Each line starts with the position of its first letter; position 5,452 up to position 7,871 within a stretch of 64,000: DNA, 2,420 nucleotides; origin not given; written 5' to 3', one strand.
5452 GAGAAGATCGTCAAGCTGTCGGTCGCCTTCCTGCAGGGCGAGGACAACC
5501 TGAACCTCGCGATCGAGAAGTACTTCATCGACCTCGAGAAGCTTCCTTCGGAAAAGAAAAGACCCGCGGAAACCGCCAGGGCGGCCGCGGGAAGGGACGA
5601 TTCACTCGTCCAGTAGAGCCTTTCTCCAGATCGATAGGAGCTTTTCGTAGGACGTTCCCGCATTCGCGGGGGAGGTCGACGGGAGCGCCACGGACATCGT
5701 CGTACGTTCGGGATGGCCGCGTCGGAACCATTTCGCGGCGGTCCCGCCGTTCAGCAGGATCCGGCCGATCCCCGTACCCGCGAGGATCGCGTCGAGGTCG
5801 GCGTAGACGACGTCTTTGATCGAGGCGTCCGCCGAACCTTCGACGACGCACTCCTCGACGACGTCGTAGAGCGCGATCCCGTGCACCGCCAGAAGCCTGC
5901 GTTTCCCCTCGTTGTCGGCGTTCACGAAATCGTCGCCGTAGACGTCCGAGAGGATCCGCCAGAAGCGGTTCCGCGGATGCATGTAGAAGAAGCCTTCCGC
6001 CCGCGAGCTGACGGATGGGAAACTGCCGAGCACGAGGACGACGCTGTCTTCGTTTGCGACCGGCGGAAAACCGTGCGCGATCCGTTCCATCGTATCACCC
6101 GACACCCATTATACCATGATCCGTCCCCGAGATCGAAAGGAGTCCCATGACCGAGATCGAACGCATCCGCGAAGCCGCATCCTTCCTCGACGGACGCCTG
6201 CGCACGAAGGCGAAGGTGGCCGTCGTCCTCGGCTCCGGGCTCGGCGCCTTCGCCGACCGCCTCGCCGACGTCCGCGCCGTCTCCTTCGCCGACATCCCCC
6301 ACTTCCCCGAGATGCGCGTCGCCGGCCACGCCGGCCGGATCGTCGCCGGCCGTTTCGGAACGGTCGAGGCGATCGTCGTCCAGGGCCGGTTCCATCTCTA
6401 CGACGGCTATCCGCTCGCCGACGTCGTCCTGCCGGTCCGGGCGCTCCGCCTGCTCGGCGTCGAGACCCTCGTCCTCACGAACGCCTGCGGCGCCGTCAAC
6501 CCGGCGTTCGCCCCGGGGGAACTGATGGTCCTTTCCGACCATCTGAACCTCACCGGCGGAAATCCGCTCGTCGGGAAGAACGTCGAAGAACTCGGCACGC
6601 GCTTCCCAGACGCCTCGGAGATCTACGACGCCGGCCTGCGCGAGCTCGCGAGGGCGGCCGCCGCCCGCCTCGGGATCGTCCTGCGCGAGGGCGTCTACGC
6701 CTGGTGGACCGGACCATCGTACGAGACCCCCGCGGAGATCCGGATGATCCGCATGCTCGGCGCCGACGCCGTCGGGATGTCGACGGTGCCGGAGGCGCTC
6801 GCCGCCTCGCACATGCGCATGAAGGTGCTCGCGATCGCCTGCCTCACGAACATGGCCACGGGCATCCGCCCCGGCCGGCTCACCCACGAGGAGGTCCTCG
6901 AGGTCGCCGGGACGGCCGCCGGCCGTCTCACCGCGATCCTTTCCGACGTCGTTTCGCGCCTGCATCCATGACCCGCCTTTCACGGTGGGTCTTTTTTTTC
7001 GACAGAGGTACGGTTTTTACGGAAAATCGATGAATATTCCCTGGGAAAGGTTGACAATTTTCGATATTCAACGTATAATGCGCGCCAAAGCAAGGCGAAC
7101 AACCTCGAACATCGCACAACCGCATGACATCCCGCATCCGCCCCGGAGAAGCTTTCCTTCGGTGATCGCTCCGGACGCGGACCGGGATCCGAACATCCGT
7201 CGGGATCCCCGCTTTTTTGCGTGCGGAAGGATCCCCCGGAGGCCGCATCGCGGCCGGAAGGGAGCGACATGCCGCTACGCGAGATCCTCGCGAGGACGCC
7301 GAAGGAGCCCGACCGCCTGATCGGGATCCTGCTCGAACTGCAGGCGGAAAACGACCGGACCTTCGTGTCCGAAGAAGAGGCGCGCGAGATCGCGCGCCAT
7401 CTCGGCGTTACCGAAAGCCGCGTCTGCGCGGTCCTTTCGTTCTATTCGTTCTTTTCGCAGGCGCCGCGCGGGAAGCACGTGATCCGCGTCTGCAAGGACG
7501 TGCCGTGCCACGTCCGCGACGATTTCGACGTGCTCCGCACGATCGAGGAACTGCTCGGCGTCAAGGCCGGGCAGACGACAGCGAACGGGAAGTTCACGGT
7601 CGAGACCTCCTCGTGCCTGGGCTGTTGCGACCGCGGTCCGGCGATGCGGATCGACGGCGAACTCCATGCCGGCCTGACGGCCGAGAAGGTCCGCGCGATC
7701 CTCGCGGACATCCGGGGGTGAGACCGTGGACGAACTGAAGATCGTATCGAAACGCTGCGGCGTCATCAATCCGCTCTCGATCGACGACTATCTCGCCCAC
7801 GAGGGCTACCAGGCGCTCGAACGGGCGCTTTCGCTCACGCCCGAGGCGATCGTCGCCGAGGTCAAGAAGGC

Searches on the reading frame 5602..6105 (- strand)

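Call 49: search_protein_families(library=pfam, proteins=[window:5602-6105:-], max_evalue=0.00001)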
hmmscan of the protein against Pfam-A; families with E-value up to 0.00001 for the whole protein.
window:5602-6105:- (167 aa): 1 family
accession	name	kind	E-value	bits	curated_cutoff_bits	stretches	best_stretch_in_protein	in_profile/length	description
PF03167.25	UDG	-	1.7e-07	31.8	24.3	1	15-160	2-137/141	Uracil DNA glycosylase superfamily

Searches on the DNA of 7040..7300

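Call 43: search_rna_families(source=window, start=7040, end=7300, threshold=evalue, max_evalue=5)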
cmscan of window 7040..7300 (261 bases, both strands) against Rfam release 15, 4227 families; matches with E-value up to 5: 0.
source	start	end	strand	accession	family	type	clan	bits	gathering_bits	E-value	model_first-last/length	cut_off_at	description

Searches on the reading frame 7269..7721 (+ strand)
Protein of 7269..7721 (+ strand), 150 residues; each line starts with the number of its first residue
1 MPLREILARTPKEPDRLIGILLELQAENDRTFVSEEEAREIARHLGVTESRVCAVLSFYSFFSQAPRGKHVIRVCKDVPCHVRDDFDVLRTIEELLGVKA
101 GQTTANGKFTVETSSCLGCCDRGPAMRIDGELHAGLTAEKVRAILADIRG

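Call 5: search_protein_families(library=pfam, proteins=[window:7269-7721:+])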
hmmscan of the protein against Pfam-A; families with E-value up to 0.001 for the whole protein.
window:7269-7721:+ (150 aa): 1 family
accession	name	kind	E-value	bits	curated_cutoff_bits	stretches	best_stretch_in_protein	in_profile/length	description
PF01257.25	2Fe-2S_thioredx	-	2.1e-43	148.1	24.8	1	4-148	2-144/145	Thioredoxin-like [2Fe-2S] ferredoxin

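Call 6: search_protein_families(library=ncbifam, proteins=[window:7269-7721:+])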
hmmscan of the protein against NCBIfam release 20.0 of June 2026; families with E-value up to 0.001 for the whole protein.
window:7269-7721:+ (150 aa): 9 families
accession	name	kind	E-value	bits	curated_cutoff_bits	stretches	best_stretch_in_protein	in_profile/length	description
NF005722.0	PRK07539.1-2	equivalog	1.3e-36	126.1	141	1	8-147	18-155/157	NADH-quinone oxidoreductase subunit NuoE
TIGR01958.1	nuoE_fam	subfamily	1.3e-30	106.5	142.4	1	6-147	5-146/148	NADH-quinone oxidoreductase subunit NuoE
NF005725.0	PRK07539.1-5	equivalog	3.1e-29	101.9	220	1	6-148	28-171/174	NADH-quinone oxidoreductase subunit NuoE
NF005747.0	PRK07571.1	equivalog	1.3e-28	99.8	224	1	8-145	30-165/173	bidirectional hydrogenase complex protein HoxE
NF004638.0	PRK05988.1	equivalog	2.1e-28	99.1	198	1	4-149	15-158/159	formate dehydrogenase subunit gamma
NF005721.0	PRK07539.1-1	equivalog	2.7e-27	95.8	308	1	4-149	35-178/292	NADH-quinone oxidoreductase subunit NuoE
NF005723.0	PRK07539.1-3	equivalog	1.1e-20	74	226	1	26-148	33-156/158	NADH-quinone oxidoreductase subunit NuoE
NF005724.0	PRK07539.1-4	equivalog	1.2e-16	61.3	280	1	18-147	43-171/240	NADH-quinone oxidoreductase subunit NuoE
NF009040.0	PRK12373.1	equivalog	1.9e-12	47.6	514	1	23-147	43-168/400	NADH-quinone oxidoreductase subunit E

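Call 54: search_solved_structures(query=window:7269-7721:+, max_evalue=1e-10)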
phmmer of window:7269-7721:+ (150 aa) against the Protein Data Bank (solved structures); distinct sequences matched with E-value up to 1e-10: 52.
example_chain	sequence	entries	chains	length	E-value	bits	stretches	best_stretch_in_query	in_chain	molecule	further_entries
7t2r_C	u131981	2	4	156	1.9e-28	102.4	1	3-146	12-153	NiFe hydrogenase subunit C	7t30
9mqx_C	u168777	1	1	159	5e-28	101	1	3-145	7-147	NADH:ubiquinone oxidoreductase 24 kD subunit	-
9n5u_C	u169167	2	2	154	4.5e-26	94.7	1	13-148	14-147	NfnC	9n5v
8a6t_C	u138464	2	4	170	9e-26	93.7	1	4-147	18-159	Electron bifurcating hydrogenase subunit HydC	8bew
9q8i_E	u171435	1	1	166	2.5e-25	92.3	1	27-145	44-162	NADH-quinone oxidoreductase subunit E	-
7p5h_C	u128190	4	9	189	3.3e-24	88.6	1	4-149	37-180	Fe-hydrogenase, subunit gamma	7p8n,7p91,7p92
7p61_E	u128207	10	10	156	5.4e-24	87.9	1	27-145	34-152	NADH dehydrogenase I subunit E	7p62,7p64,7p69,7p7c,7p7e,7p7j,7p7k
7awt_E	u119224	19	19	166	6.5e-24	87.7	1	27-145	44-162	NADH-quinone oxidoreductase subunit E | NADH dehydrogenase I subunit E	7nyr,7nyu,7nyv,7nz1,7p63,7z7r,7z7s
9bov_C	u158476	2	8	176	3.6e-22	82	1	14-146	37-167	NADH dehydrogenase (Ubiquinone), 24 kDa subunit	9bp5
8oh5_A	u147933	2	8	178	8.1e-21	77.6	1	38-148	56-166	NAD-dependent formate dehydrogenase gamma subunit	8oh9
7q4v_C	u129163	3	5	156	6.1e-20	74.8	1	6-145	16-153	Iron hydrogenase HydC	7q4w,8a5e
8b9z_E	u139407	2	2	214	7e-20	74.6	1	37-149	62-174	NADH dehydrogenase (Ubiquinone) 24 kDa subunit, isoform A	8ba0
8esw_V2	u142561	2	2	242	9.2e-20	74.2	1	37-149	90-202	NADH dehydrogenase (Ubiquinone) 24 kDa subunit, isoform A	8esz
2fug_2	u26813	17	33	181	1.1e-19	73.9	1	3-149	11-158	NADH-quinone oxidoreductase chain 2 | NADH-QUINONE OXIDOREDUCTASE SUBUNIT 2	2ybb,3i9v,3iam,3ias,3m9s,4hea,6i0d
7tgh_V2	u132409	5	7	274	2.7e-19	72.7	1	3-148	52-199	NADH-ubiquinone oxidoreductase 24 kDa subunit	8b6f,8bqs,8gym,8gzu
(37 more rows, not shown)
